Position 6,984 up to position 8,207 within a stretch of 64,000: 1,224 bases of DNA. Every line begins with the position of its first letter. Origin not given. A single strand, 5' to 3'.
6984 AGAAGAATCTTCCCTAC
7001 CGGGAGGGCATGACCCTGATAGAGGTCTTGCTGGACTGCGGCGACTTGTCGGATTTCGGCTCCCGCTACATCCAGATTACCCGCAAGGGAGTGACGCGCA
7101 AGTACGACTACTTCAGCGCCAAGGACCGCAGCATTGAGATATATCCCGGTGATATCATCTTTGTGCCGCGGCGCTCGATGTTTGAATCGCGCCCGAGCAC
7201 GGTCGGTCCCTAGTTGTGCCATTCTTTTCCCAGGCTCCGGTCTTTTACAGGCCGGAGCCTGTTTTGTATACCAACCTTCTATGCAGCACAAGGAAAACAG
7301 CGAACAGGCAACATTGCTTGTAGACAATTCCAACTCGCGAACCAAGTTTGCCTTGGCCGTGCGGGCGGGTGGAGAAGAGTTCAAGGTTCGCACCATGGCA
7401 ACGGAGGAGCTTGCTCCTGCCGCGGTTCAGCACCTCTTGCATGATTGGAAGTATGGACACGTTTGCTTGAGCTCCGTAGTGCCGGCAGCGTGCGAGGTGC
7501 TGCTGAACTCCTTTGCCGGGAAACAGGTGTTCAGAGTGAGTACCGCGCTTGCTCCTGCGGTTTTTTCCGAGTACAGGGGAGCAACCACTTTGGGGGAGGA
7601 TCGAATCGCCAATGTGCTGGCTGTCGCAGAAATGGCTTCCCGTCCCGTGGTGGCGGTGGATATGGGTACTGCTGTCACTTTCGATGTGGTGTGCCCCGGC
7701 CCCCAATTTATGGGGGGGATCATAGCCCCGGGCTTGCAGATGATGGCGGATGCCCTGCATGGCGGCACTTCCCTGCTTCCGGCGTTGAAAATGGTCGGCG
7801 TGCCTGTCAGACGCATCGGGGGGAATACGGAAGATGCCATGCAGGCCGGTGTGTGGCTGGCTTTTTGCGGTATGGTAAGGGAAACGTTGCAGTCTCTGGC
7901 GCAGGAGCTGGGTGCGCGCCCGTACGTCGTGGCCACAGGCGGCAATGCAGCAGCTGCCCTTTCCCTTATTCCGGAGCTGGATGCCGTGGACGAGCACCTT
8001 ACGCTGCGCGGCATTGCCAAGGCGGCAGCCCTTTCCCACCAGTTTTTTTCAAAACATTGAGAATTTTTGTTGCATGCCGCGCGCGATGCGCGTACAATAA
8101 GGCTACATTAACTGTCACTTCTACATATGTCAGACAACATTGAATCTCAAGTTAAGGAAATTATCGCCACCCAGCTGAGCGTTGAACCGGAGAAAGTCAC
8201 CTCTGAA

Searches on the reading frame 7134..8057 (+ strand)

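Call 40: search_protein_families(library=pfam, proteins=[window:7134-8057:+], max_evalue=0.001)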
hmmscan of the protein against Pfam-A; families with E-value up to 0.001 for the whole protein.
window:7134-8057:+ (308 aa): 1 family
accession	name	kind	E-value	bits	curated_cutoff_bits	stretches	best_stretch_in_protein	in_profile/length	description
PF03309.20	Pan_kinase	-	3.2e-37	128.8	24.7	1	61-252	2-203/205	Type III pantothenate kinase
